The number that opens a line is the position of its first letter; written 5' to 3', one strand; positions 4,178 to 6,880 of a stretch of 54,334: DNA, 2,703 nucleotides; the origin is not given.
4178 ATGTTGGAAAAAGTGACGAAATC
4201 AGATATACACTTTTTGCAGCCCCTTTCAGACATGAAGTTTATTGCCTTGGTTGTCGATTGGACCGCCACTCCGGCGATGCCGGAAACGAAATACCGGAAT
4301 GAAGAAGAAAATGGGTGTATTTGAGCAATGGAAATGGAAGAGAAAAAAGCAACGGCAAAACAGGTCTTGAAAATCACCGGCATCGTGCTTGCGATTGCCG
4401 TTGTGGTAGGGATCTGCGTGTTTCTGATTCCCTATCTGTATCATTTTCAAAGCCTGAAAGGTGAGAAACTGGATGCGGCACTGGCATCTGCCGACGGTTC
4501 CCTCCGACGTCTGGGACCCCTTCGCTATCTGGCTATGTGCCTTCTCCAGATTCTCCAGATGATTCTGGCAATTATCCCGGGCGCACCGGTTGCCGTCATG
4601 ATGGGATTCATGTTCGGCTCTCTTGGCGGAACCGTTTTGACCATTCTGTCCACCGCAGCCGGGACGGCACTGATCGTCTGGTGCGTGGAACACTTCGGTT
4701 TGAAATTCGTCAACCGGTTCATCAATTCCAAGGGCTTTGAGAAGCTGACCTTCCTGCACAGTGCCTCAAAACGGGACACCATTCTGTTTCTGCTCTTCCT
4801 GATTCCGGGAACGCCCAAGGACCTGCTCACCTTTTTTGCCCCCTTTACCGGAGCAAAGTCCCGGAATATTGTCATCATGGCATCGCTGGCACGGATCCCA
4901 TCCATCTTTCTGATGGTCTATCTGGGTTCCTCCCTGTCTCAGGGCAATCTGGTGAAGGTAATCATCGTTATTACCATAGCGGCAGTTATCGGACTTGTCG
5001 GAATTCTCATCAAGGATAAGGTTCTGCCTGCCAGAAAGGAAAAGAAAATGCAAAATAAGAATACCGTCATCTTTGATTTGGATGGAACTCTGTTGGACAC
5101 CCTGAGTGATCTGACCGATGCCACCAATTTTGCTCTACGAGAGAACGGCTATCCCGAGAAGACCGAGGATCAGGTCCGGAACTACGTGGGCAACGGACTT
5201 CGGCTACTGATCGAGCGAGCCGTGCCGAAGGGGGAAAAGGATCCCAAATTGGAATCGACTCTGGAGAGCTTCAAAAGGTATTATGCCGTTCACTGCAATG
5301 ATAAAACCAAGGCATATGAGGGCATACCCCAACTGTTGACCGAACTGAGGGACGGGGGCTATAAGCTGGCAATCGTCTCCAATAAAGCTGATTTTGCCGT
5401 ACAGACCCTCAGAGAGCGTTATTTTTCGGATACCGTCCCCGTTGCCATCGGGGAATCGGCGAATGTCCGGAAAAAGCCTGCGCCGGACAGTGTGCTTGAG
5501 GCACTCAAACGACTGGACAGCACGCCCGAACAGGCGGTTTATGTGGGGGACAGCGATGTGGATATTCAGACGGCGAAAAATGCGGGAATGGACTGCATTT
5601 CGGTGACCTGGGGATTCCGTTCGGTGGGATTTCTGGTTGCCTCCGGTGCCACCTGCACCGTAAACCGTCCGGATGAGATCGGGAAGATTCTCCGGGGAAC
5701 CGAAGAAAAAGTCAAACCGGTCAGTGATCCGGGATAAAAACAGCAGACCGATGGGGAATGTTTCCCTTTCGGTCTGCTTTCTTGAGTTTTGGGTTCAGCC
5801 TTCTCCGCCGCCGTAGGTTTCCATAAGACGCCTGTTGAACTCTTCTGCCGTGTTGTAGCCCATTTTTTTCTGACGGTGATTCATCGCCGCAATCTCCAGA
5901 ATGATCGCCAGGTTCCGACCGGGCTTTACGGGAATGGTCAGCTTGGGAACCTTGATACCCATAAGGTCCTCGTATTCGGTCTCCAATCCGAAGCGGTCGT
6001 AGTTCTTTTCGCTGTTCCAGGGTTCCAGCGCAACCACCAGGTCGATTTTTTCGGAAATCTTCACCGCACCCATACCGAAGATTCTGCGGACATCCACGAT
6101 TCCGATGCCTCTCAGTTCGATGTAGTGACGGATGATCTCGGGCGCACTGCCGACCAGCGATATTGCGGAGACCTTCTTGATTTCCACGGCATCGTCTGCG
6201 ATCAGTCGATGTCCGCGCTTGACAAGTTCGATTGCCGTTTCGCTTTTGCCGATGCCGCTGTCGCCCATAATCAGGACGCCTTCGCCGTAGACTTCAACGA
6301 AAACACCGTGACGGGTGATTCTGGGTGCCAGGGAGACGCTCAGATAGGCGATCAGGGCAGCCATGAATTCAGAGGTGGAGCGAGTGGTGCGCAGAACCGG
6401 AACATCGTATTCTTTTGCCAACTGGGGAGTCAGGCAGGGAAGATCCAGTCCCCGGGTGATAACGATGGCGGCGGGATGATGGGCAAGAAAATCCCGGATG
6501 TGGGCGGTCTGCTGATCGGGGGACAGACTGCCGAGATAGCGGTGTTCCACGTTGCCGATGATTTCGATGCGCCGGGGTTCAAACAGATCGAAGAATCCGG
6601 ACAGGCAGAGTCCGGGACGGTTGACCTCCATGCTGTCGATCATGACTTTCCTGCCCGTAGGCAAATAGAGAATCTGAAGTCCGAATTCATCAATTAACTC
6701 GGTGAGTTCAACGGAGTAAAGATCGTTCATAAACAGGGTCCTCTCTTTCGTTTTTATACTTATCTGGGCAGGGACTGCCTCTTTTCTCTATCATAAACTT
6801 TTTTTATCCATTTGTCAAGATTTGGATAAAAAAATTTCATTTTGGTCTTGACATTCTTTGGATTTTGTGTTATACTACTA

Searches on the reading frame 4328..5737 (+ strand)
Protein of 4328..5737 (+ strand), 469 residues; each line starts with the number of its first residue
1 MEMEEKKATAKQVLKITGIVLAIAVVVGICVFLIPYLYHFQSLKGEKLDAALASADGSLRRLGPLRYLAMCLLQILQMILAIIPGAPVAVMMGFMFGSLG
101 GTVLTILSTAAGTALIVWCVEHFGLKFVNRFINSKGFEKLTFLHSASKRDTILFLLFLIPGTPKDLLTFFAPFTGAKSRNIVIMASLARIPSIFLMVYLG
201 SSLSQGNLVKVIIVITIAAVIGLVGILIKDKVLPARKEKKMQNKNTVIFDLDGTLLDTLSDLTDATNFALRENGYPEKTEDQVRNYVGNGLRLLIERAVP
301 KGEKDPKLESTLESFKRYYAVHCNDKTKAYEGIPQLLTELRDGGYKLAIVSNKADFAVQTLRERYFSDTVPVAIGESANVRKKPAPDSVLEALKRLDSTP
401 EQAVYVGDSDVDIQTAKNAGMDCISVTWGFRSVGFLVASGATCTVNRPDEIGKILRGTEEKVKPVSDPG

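Call 35: search_protein_families(library=pfam, proteins=[window:4328-5737:+], max_evalue=0.00001)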
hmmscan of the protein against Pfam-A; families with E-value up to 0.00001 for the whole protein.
window:4328-5737:+ (469 aa): 5 families
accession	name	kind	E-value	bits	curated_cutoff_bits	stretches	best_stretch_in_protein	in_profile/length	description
PF13419.12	HAD_2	-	1.2e-40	140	23.8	1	247-426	1-178/178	Haloacid dehalogenase-like hydrolase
PF00702.32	Hydrolase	-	1.1e-25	91.6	26.4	1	245-420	2-191/191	haloacid dehalogenase-like hydrolase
PF09335.16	VTT_dom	-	2e-12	48.1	33.9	1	83-201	1-122/123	VTT domain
PF13242.12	Hydrolase_like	-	2.1e-10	40.8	22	1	381-432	2-54/75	HAD-hyrolase-like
PF12710.13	HAD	-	1.2e-09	39.3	27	1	247-417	1-189/189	haloacid dehalogenase-like hydrolase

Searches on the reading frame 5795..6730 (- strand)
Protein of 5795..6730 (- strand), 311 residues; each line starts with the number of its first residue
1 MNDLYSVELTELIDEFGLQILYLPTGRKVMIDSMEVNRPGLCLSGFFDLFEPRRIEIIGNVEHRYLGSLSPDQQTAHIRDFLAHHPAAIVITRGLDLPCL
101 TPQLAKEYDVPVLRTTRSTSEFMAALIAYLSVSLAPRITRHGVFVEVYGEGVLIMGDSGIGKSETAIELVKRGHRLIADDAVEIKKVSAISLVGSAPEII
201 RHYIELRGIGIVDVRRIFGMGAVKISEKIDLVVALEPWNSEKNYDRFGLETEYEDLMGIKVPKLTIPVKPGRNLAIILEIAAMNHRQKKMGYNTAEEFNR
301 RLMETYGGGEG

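Call 35: search_protein_families(library=pfam, proteins=[window:5795-6730:-], max_evalue=0.00001)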
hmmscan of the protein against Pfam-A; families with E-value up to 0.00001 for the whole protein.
window:5795-6730:- (311 aa): 2 families
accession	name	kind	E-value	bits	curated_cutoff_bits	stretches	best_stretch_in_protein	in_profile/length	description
PF07475.17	Hpr_kinase_C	-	6.4e-72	241.1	33.3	1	133-301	2-170/171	HPr Serine kinase C-terminal domain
PF02603.21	Hpr_kinase_N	-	7e-35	120.2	24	1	7-130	1-125/125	HPr Serine kinase N terminus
